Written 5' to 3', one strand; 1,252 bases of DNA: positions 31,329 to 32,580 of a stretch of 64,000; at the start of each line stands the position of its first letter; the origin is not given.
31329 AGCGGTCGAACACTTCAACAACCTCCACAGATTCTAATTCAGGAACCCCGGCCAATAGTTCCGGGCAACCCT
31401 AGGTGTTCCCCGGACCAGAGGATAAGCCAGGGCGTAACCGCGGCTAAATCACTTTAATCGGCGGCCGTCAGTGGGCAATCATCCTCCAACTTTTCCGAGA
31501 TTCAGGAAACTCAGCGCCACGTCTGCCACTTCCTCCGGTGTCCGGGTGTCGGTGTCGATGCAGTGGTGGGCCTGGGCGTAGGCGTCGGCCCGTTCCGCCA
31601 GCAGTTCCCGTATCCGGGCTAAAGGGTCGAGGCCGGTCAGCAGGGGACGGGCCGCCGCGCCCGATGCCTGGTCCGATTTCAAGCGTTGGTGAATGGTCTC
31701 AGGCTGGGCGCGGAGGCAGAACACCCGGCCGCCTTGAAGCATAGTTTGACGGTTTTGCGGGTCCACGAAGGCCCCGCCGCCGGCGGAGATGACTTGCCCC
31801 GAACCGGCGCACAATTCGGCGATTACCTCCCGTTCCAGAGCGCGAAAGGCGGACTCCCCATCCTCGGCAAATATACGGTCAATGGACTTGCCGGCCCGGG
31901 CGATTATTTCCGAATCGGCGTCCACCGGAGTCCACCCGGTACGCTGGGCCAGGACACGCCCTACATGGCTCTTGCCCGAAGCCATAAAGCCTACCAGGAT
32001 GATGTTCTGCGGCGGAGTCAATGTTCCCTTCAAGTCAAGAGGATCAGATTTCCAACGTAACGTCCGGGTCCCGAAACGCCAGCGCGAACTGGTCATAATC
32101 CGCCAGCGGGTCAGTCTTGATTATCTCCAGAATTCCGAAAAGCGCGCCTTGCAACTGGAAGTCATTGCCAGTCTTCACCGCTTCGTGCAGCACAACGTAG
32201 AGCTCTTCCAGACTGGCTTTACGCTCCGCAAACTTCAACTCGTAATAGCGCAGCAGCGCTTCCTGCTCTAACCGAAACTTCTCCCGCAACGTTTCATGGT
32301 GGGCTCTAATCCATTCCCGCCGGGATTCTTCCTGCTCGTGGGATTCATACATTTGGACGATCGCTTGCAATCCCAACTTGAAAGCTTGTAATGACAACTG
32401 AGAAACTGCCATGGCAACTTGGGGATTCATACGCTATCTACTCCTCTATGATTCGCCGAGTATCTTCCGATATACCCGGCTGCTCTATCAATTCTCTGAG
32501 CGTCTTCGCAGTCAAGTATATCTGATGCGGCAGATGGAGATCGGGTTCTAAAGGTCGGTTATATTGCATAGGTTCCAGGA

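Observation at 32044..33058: Low-GC orphan two-gene cassette inserted inside the aro gene string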

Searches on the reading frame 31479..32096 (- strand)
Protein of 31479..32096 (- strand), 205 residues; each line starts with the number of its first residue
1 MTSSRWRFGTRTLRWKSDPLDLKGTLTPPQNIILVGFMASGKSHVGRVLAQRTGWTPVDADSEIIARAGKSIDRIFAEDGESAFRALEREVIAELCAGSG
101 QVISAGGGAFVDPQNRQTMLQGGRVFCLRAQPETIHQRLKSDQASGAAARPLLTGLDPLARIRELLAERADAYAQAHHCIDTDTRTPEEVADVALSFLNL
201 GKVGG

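Call 3: search_protein_families(library=pfam, proteins=[window:31479-32096:-], max_evalue=1)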
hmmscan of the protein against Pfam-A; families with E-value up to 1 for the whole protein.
window:31479-32096:- (205 aa): 7 families
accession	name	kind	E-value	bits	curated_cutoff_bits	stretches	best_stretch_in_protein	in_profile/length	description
PF01202.28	SKI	-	4.5e-40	137.8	22.1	1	38-198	1-158/159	Shikimate kinase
PF13238.12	AAA_18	-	9.9e-06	26.5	29.4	1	32-143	1-112/128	AAA domain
PF13671.12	AAA_33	-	2e-05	25.3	27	1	32-140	2-116/143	AAA domain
PF01121.26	CoaE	-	0.041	14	27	1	34-68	5-36/180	Dephospho-CoA kinase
PF13191.12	AAA_16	-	0.073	14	32.6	1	29-145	24-104/167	AAA ATPase domain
PF00926.24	DHBP_synthase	-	0.099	12.6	26.4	1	111-177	105-169/191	3,4-dihydroxy-2-butanone 4-phosphate synthase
PF13207.12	AAA_17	-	0.23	12.2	27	1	36-147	2-127/136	AAA domain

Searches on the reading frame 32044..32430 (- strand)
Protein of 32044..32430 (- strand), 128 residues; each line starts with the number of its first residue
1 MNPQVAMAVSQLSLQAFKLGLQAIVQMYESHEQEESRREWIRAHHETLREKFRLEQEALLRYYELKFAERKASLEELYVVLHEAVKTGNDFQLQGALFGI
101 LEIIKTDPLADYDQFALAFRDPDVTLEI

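Call 3: search_protein_families(library=pfam, proteins=[window:32044-32430:-], max_evalue=1)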
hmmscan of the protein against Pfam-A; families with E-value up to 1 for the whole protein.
window:32044-32430:- (128 aa): 1 family
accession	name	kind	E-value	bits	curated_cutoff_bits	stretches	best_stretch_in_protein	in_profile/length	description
PF24669.2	Ddi2_HDD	-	0.077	13.5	32.8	1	2-36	24-58/66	Ddi2 HDD domain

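Call 5: search_protein_families(library=padloc, proteins=[window:32044-32430:-], max_evalue=1)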
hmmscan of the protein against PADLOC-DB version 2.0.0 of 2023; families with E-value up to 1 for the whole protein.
window:32044-32430:- (128 aa): 0 families

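Call 6: search_protein_families(library=phrogs, proteins=[window:32044-32430:-], max_evalue=1)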
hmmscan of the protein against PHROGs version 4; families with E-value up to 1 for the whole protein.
window:32044-32430:- (128 aa): 7 families
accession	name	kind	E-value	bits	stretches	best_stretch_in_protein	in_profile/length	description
phrog_21572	-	unknown function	0.014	16.8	1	6-53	7-53/125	-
phrog_3936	-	unknown function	0.019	15.7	1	21-44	5-28/63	-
phrog_12336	-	unknown function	0.023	15.5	1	61-93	8-41/64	-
phrog_31011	-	unknown function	0.068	14.3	1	18-70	29-81/84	-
phrog_6674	-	unknown function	0.14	13.3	1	15-35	34-54/58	-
phrog_26980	-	unknown function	0.14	12.9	1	54-93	52-91/228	-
phrog_2959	-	tail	0.24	12.1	1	44-96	5-54/102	minor tail protein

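Call 7: search_protein_families(library=ncbifam, proteins=[window:32044-32430:-], max_evalue=1)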
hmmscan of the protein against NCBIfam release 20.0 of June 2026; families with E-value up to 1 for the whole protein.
window:32044-32430:- (128 aa): 0 families

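Call 9: search_solved_structures(query=window:32044-32430:-, max_evalue=10)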
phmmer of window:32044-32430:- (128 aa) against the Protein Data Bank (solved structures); distinct sequences matched with E-value up to 10: 3.
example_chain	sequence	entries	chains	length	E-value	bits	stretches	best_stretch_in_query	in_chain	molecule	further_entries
5lef_C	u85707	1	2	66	0.26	15.1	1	45-85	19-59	Kinesin-like protein KIF20A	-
7mq8_NI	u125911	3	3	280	1.9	12.3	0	24-76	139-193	Ribosomal RNA-processing protein 7 homolog A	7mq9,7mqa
6yip_A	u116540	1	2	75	4.6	11.1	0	32-86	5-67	Kinesin-like protein KIF20A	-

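Call 11: find_homologous_proteins(query=window:32044-32430:-, max_evalue=0.01)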
Query window:32044-32430:- (128 aa): 20 proteins with E <= 0.01 among 35 candidates.
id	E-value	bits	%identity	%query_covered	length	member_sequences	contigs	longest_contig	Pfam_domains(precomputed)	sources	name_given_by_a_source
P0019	1.1e-75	269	100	100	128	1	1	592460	-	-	-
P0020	1.0e-49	186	70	100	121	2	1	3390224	-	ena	-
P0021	5.5e-47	177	68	100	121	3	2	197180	-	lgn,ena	-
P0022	6.6e-47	177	68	100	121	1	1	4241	-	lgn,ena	-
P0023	1.5e-46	176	66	100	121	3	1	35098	-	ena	-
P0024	2.0e-45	172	66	100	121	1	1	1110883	-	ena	-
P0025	7.7e-45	170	63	100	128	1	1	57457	-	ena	-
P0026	8.5e-45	170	66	100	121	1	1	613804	-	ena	-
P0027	2.0e-42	162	63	100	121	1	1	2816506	-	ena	-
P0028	7.7e-42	160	60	100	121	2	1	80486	-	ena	-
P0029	1.0e-41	160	62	100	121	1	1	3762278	-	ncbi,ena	-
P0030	2.6e-41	159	61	100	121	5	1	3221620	-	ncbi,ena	-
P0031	1.1e-40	157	61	100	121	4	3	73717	-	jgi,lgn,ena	jgi:hypothetical protein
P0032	9.6e-40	154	65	85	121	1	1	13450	-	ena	-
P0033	8.6e-39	151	56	100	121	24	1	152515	-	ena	-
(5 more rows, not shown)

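Call 19: find_encoding_contigs(protein=P0030, flank=6000, max_places=2)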
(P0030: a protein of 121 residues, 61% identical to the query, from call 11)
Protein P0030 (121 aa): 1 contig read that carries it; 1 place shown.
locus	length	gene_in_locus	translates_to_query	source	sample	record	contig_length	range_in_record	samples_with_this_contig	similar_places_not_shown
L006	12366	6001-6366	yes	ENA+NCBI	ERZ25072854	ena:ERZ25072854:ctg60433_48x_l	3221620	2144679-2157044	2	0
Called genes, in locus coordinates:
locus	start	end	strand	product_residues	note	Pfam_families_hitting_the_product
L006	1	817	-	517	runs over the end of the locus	PF00732:GMC_oxred_N, PF00890:FAD_binding_2 (faint), PF01266:DAO (faint), PF05834:Lycopene_cycl (faint), PF13450:NAD_binding_8 (faint), PF05199:GMC_oxred_C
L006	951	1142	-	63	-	-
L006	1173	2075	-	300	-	PF03328:HpcH_HpaI, PF15617:C-C_Bond_Lyase (faint)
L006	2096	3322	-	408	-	PF02515:CoA_transf_3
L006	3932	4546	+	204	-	PF13274:SocA_Panacea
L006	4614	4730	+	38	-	-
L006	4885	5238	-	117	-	PF01609:DDE_Tnp_1, PF13586:DDE_Tnp_1_2 (weak)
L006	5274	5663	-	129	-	PF13340:DUF4096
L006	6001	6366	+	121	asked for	-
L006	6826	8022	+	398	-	PF01612:DNA_pol_A_exo1, PF00570:HRDC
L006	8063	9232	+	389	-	PF02771:Acyl-CoA_dh_N, PF08028:Acyl-CoA_dh_2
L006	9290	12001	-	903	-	PF13845:Septum_form (faint)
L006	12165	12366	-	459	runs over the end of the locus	PF07690:MFS_1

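Call 20: search_protein_families(library=pfam, proteins=[P0020, P0030], max_evalue=5)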
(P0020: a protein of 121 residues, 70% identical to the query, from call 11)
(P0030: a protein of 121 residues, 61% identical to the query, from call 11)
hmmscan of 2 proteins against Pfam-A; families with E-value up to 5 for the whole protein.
P0020 (121 aa): 2 families
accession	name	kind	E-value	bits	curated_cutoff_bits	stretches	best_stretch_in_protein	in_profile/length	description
PF00637.26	Clathrin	-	0.0014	18.9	29.6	1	60-113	16-69/143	Region in Clathrin and VPS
PF01348.27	Intron_maturas2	-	0.12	12.8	20.8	1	26-78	31-82/140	Type II intron maturase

P0030 (121 aa): 1 family
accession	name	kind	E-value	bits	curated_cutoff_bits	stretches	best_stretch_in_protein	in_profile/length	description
PF19225.6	Spo16_N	-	0.06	13.8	27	1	22-80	18-77/118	Spo16 protein, N-terminal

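Call 21: search_protein_families(library=padloc, proteins=[P0020, P0030], max_evalue=5)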
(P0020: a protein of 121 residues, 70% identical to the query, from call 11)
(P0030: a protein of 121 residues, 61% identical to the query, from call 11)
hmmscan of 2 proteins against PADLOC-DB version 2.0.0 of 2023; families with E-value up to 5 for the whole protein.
P0020 (121 aa): 1 family
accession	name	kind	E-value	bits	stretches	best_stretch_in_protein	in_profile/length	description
PDLC02335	AbiLi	-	0.0091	13.1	1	15-82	214-270/326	AbiLi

P0030 (121 aa): 0 families

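Call 61: predict_structure(alignment_id=A6)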
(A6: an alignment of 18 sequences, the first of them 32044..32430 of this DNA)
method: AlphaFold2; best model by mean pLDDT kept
length: 128 residues; sequences in the alignment: 18
mean_pLDDT: 81.6   pTM: 0.49
mean pLDDT of the five models: 81.6, 77.1, 76.7, 72.8, 70.8
residues with pLDDT >= 90: 36; 70-90: 75; 50-70: 16; < 50: 1
segments of 3 or more residues with pLDDT < 50: none
pLDDT, mean of each block of 10 residues (from residue 1): 71 76 75 75 81 83 89 96 98 97 84 71 60
secondary structure, 60 per line:
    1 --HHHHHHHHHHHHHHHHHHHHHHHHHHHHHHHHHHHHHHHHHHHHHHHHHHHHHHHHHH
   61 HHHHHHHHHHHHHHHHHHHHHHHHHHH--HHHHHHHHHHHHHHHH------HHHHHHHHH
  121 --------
elements in order: H3-87 H90-105 H112-120

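Call 63: search_protein_representatives(alignment_id=A6)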
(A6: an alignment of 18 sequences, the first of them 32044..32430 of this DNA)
Query: 18 sequences, 121 profile positions. Proteins with E-value up to 0.001 (for the whole library): 476; up to 1e-10: 74; up to 1e-30: 3. The best 150 are listed.
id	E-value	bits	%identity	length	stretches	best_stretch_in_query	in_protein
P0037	5.3e-44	165.4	-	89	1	36-121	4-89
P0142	5.4e-38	146.0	-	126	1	10-121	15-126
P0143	7.1e-38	145.6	-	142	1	1-88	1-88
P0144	1.8e-29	118.5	-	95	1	56-121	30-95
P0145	3.6e-26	107.9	-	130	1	12-121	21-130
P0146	1.5e-23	99.4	-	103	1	1-84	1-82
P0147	6.5e-22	94.1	-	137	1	14-120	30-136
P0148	6.5e-22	94.1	-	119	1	14-120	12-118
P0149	1.1e-19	86.9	-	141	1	14-120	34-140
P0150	1.7e-19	86.3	-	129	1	5-121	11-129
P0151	3.0e-19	85.5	-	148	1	14-118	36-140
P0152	1.3e-18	83.4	-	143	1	6-120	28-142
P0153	8.4e-18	80.9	-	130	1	14-118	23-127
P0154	2.4e-17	79.4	-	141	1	33-120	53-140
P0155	4.1e-17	78.6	-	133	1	17-118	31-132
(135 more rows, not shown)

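Call 66: search_protein_families(library=padloc, alignment_id=A7, max_evalue=0.001)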
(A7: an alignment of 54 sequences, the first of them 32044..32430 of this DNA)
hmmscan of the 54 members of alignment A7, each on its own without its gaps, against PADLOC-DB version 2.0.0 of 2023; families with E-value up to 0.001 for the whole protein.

A. member 1, window:32044-32430:- (128 aa): 0 families

B. families by the number of members that match (of 54 scanned): 2 families
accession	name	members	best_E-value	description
PDLC04135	mad3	2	5.4e-05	mads_3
PDLC03839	LeoA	1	0.00017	-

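Call 67: fold_search(model_id=the predicted structure, library=pdb)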
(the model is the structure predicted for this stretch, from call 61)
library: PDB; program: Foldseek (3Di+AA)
matches with E <= 10: 210; with E <= 0.001: 0
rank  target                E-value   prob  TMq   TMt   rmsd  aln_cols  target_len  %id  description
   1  5j0j_C                1.4e+00  0.57  0.34  0.56   5.4        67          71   21  De novo design of protein homo-oligomers with modular hydrogen bond network-mediated specificity (released 2016-05-25)
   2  4b6x_B                1.8e+00  0.69  0.32  0.66   4.3        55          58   16  Crystal structure of in planta processed AvrRps4 (released 2012-09-19)
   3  4b6x_A                1.9e+00  0.63  0.32  0.58   5.6        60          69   15  Crystal structure of in planta processed AvrRps4 (released 2012-09-19)
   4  8ivz_A                1.9e+00  0.54  0.32  0.25   7.1        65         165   18  Crystal structure of talin R7 in complex with KANK1 KN motif (released 2023-11-08)
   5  9pyl_B                1.9e+00  0.44  0.29  0.30  10.3        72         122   19  Crystal structure of Zn(II)-bound ZETA_2 (released 2025-10-29)
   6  1h2s_B                2.0e+00  0.51  0.34  0.63   3.2        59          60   20  Molecular basis of transmenbrane signalling by sensory rhodopsin II-transducer complex (released 2002-10-10)
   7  3ihu_B                2.1e+00  0.51  0.28  0.18   9.6        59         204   15  Crystal structure of DNA binding protein (YP_298823.1) from Ralstonia eutropha JMP134 at 1.92 A resolution (released 2009-08-11)
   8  7p8k_A                2.3e+00  0.60  0.32  0.64   5.3        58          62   14  Crystal structure of in planta processed AvrRps4 in complex with the WRKY domain of RRS1 (released 2021-08-04)
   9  5j0j_B                2.3e+00  0.41  0.34  0.57   5.4        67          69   21  De novo design of protein homo-oligomers with modular hydrogen bond network-mediated specificity (released 2016-05-25)
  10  8ivz_B                2.4e+00  0.44  0.34  0.27   7.1        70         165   17  Crystal structure of talin R7 in complex with KANK1 KN motif (released 2023-11-08)
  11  5j0i                  2.6e+00  0.20  0.30  0.47   7.4        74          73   16  De novo design of protein homo-oligomers with modular hydrogen bond network-mediated specificity (released 2016-05-25)
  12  5jjn_B                2.8e+00  0.30  0.31  0.56   4.7        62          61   18  Structure of the SRII/HtrII(G83F) Complex in P212121 space group ("V" shape) (released 2017-02-15)
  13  8cwy_B                2.8e+00  0.23  0.32  0.49   5.3        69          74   20  Accurate computational design of genetically encoded 3D protein crystals (released 2023-11-01)
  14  5mto_A                2.8e+00  0.23  0.30  0.35   5.9        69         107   23  N-terminal domain of the human tumor suppressor ING5 C19S mutant (released 2018-02-28)
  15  3dc6_C                2.9e+00  0.60  0.32  0.21   1.6        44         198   23  Crystal Structure of a manganese superoxide dismutases from Caenorhabditis elegans (released 2009-06-09)
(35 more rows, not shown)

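Call 88: search_solved_structures(query=A7, max_evalue=10)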
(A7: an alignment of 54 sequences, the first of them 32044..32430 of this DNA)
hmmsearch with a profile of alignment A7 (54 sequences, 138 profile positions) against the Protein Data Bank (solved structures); distinct sequences matched with E-value up to 10: 14.
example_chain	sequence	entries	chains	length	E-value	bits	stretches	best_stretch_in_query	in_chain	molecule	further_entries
8g8i_A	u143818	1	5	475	3.5e-07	33.3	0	76-106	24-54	C3HR3_9r_shift4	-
37tt_A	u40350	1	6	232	0.0076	19.2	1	91-129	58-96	Z4 c3ii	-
5tgw_A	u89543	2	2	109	0.035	17.1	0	84-116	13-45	PS1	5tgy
8g4k_A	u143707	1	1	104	0.13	15.3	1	84-116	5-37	5HCS_TGFBR2_1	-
7jh6_A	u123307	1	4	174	0.22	14.5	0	84-116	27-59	Two-domain di-Zn(II) and porphyrin-binding protein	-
9pkq_A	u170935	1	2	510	0.48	13.4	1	85-118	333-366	Mitochondrial import receptor subunit TOM70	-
7kdt_A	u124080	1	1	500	0.48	13.4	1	85-118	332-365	Mitochondrial import receptor subunit TOM70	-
5f3q_A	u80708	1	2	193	0.5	13.3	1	106-136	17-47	Putative uncharacterized protein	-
5f3o_A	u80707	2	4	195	0.51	13.3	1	106-136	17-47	Putative uncharacterized protein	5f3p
5x1g_C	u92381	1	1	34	0.69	12.9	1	38-64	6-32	WASP homolog-associated protein with actin, membranes and microtubules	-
9yr4_A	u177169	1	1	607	0.69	12.9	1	85-118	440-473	Mitochondrial import receptor subunit TOM70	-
7dhg_C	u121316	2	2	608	0.69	12.9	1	85-118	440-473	Mitochondrial import receptor subunit TOM70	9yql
7lew_B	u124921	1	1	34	1.8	11.5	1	60-82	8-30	Lipid droplet-regulating VLDL assembly factor AUP1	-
8ro0_J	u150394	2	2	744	6.6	9.7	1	31-73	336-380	TPR_REGION domain-containing protein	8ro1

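Call 97: search_protein_families(library=ncbifam, proteins=[P0020], max_evalue=0.01)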
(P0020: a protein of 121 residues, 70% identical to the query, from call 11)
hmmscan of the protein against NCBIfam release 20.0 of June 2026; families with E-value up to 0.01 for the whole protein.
P0020 (121 aa): 0 families
